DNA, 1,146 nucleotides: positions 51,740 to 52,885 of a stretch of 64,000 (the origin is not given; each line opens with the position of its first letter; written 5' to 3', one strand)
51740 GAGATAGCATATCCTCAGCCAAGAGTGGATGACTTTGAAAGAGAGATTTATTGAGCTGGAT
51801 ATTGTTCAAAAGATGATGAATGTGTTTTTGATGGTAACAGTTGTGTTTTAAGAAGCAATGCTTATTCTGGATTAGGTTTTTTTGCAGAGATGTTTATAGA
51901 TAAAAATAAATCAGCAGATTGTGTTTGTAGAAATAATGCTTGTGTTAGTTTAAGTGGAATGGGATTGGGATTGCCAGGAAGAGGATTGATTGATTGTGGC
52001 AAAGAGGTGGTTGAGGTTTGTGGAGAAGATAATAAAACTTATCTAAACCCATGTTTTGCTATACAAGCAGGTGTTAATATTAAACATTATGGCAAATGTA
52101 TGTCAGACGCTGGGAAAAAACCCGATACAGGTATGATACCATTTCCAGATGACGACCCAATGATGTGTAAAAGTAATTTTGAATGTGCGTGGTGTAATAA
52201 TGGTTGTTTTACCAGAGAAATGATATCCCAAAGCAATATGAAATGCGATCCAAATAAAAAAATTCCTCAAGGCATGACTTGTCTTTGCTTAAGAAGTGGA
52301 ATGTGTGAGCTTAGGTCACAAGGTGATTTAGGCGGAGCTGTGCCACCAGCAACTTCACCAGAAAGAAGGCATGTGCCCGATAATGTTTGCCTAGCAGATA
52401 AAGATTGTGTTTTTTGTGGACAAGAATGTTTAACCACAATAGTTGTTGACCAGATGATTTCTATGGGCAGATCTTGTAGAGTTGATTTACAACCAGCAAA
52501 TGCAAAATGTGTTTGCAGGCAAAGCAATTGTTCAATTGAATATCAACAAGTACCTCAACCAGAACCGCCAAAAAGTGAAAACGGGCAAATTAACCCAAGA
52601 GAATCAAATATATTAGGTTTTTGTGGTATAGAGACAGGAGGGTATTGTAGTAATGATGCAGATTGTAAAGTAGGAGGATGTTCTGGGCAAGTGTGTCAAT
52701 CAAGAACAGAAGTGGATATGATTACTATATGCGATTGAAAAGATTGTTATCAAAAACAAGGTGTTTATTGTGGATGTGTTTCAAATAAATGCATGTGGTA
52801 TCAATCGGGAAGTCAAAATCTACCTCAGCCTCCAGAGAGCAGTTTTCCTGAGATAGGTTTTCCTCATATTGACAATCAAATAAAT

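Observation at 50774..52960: About 728-aa secreted cysteine-rich protein with a Kazal-like motif: eukaryote-style extracellular modules in a reduced bacterium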

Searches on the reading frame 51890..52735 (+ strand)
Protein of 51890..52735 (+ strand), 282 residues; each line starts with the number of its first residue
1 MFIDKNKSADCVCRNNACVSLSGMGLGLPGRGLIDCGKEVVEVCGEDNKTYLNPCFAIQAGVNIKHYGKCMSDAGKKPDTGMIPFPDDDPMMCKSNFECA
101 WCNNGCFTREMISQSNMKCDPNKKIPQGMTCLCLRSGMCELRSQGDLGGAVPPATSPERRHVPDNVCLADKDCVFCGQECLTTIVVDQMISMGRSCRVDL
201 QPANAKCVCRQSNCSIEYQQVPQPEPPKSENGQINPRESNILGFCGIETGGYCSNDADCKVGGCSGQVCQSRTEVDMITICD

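Call 13: list_cluster_members(proteins=[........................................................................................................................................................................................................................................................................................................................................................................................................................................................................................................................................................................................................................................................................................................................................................, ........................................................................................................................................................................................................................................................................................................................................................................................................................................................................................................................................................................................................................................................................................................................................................, window:51890-52735:+])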
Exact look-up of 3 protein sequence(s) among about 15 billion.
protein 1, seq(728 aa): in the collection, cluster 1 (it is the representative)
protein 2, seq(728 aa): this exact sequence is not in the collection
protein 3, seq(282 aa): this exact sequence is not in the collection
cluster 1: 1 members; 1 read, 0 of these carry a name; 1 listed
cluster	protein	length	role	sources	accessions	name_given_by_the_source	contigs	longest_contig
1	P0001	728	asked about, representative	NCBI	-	-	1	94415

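Call 15: find_encoding_contigs(protein=P0001, flank=10000, max_places=4)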
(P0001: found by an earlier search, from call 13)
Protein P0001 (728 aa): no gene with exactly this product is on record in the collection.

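Call 16: find_homologous_proteins(query=P0001, max_evalue=0.001)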
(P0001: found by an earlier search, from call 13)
Query P0001 (728 aa): 1 proteins with E <= 0.001 among 6417 candidates.
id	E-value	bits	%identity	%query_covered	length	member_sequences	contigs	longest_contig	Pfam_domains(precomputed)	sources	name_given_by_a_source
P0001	0.0e+0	1732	100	100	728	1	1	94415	PF27854.1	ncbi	-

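Call 32: search_protein_representatives(protein=P0001)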
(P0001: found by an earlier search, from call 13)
Query: 728 residues. Proteins with E-value up to 0.001 (for the whole library): 964; up to 1e-10: 166; up to 1e-30: 4. The best 150 are listed.
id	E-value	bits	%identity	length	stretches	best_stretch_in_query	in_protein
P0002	2.3e-74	267.6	46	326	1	352-654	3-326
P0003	2.2e-73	264.3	100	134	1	1-134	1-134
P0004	2.2e-46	175.1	52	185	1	483-654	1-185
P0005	2.1e-39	152.0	35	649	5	1-232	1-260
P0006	6.8e-21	90.8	42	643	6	407-457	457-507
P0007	4.5e-20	88.1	41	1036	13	408-444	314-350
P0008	2.2e-19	85.8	47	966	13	407-450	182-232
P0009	8.0e-19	83.9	32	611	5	1-224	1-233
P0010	1.2e-18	83.3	56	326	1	614-701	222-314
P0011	1.3e-18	83.3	60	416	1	615-695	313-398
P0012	1.1e-17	80.2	45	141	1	588-676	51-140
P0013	9.8e-17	77.0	46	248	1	586-686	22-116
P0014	4.2e-16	74.9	33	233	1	80-327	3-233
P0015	7.5e-16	74.1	44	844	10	413-452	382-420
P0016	8.5e-16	73.9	46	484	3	605-675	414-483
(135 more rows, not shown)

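Call 39: find_related_loci(query=A3, collection=genome_contigs, flank=6000)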
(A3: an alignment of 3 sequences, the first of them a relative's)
Query A3 (728 aa) in genome_contigs; peptide patterns used: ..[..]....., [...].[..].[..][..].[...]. (x = any residue, [..] = any of these).
49 stretches matched a pattern; 14 encode a relative of the query (tblastn E <= 1e-3); 14 distinct loci.
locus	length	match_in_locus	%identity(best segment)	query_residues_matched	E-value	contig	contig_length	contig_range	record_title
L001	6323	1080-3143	37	1-677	4e-127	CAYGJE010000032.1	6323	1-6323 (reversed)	MAG TPA_asm: uncultured Candidatus Saccharibacteria bacterium isolate ERP113451_co4_189 genome assembly, contig: NODE_94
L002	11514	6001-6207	58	610-676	5e-19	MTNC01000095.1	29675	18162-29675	MAG: Archaeoglobus sp. JdFR-41 JGI24020J35080_1000496, whole genome shotgun sequence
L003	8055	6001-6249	48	603-686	7e-18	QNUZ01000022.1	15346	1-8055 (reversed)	MAG: Archaeoglobi archaeon isolate WYZ-LMO2 Archaeoglobi_archaeon_WYZ-LMO2_contig-22, whole genome shotgun sequence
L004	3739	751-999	48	603-686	2e-17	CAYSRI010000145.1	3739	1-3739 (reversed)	MAG TPA_asm: uncultured archaeon isolate binchicken_co1_20 genome assembly, contig: NODE_12061_length_3739_cov_3.269001,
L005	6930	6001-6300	40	595-683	3e-16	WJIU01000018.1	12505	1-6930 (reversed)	MAG: Candidatus Micrarchaeota archaeon isolate Bin_091 k141_888409, whole genome shotgun sequence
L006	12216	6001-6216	48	603-675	2e-16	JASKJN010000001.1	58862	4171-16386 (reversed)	MAG: Archaeoglobaceae archaeon isolate DJKA128_NP-F35_bin.22 scaffold_31, whole genome shotgun sequence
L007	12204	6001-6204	51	611-677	3e-15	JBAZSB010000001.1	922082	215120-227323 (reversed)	MAG: Patescibacteria group bacterium isolate SO_2017_GW1_162 NODE_23_length_922082_cov_1.706351_OW334_2017, whole genome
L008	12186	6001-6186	52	616-675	6e-15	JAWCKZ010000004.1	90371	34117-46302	MAG: Candidatus Bilamarchaeaceae archaeon isolate JZ-2_201705_bins_158 JZ-2_201705_bins_158_scaffold_4, whole genome sho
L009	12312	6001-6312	34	588-694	8e-14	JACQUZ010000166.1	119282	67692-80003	MAG: Deltaproteobacteria bacterium isolate NC_groundwater_1450_Ag_S-0.65um_64_25 S_p65_S5_coassembly_k141_5077060, whole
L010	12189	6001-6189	51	615-675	2e-13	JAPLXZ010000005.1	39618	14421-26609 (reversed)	MAG: Candidatus Pacearchaeota archaeon isolate LacPavin_0920_SED3_MAG_32_16 LacPavin_0920_SED3_scaffold_1021041, whole g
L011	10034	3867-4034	48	625-678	2e-9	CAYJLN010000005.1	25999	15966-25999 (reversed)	MAG TPA_asm: Candidatus Woesearchaeota archaeon isolate ERP125453_co1_106 genome assembly, contig: NODE_1647_length_2599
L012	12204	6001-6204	42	625-692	3e-8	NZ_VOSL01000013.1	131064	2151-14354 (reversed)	Lujinxingia vulgaris strain TMQ2 scaffold13, whole genome shotgun sequence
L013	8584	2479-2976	39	606-676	7e-7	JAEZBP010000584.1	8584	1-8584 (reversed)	MAG: Proteobacteria bacterium isolate OH_CBrB_201 k127_4154564, whole genome shotgun sequence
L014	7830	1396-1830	40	620-686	3e-6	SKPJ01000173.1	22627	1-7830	MAG: Myxococcales bacterium isolate CSSed162cmA_369 CSSed16-2cmA-4306, whole genome shotgun sequence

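Call 48: find_homologous_proteins(query=A4, max_evalue=0.001)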
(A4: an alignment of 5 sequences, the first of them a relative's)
Query A4 (5 sequences) (728 aa, profile of the alignment): 2 proteins with E <= 0.001 among 8000 candidates.
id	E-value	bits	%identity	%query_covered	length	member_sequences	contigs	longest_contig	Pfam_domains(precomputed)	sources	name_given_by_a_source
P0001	0.0e+0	1115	100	100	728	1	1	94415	PF27854.1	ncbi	-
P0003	9.3e-48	182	100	18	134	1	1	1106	-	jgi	jgi:hypothetical protein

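Call 49: find_encoding_contigs(protein=P0003, flank=3000, max_places=5)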
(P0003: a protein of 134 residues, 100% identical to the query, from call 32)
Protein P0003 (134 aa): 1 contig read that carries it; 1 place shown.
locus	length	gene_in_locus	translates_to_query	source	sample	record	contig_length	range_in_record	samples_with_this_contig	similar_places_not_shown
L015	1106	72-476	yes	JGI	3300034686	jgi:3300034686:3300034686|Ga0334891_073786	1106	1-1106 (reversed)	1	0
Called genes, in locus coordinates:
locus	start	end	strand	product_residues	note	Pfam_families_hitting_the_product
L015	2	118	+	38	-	?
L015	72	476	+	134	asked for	-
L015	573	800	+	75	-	-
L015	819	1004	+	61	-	-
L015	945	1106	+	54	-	?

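Call 66: find_encoding_contigs(protein=P0005, flank=6000, max_places=3)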
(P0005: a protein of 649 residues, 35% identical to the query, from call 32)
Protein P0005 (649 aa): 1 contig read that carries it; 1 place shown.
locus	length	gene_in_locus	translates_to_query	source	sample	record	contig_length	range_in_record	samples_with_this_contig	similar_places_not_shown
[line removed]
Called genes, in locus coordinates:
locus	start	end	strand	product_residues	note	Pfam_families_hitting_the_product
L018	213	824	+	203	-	PF01367:5_3_exonuc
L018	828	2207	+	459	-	PF00476:DNA_pol_A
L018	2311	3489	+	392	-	PF00989:PAS (weak), PF00512:HisKA, PF02518:HATPase_c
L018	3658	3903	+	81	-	PF03144:GTP_EFTU_D2 (weak)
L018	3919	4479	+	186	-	PF03222:Trp_Tyr_perm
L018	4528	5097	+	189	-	-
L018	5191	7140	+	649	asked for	PF00050:Kazal_1 (faint), PF27854:Heavy_Cys_CGP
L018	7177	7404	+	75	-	-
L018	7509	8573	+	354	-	PF02547:Queuosine_synth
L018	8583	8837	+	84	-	PF01702:TGT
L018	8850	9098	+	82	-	PF01702:TGT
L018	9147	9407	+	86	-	PF01702:TGT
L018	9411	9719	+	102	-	PF01702:TGT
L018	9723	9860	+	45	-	PF02677:QueH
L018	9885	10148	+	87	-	PF02677:QueH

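Call 67: find_encoding_contigs(protein=P0009, flank=6000, max_places=3)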
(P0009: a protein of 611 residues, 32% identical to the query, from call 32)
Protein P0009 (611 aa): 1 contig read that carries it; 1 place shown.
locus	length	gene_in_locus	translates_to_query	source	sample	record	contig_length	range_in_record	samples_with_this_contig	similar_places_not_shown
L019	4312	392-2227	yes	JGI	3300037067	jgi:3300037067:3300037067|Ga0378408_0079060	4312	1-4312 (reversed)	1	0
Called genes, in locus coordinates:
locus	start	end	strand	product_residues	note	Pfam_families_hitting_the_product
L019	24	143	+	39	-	-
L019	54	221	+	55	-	-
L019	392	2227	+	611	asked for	-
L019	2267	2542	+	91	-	-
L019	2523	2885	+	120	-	-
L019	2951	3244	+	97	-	PF02547:Queuosine_synth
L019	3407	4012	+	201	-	PF02547:Queuosine_synth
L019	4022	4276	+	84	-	PF01702:TGT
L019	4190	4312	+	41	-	?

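Call 72: predict_structure(alignment_id=A7)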
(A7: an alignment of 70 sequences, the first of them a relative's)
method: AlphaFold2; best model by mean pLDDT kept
length: 728 residues; sequences in the alignment: 70
mean_pLDDT: 68.3   pTM: 0.30
mean pLDDT of the five models: 68.3, 68.0, 67.3, 66.8, 66.6
residues with pLDDT >= 90: 255; 70-90: 162; 50-70: 72; < 50: 239
segments of 3 or more residues with pLDDT < 50: 130-169, 182-190, 230-272, 283-308, 327-341, 395-405, 445-462, 520-538, 594-597, 684-728
pLDDT, mean of each block of 10 residues (from residue 1): 92 83 88 96 87 67 66 97 96 96 96 94 83 36 26 24 31 82 44 79 68 72 69 40 31 24 26 73 40 28 43 86 56 28 83 90 60 59 91 55 59 92 95 94 56 36 80 96 92 93 94 83 33 41 79 85 78 81 83 53 73 93 98 95 96 81 95 93 41 31 28 28 34
secondary structure, 60 per line:
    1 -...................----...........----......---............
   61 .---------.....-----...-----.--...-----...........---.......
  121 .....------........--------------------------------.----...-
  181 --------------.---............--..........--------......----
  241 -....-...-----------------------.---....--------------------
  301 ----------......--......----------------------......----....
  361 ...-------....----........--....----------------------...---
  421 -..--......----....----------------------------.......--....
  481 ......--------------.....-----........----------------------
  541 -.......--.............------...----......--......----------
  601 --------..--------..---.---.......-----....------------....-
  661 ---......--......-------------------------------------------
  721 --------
elements in order (helices of 4 or more, strands of 3 or more residues): H2-20 E25-35 E40-45 H49-61 E71-75 E81-83 E100-110 E114-125 H132-139 E177-179 E199-210 E213-222 H231-236 H242-245 H277-280 E311-316 E319-324 E350-352 E357-359 H360-363 H371-374 H379-382 E383-386 E389-392 E415-417 H426-431 E436-439 E471-474 E477-480 H481-486 E501-505 E511-515 E545-548 E551-554 H555-563 E577-582 E585-590 E631-634 E640-643 H656-659 E664-669 E672-677
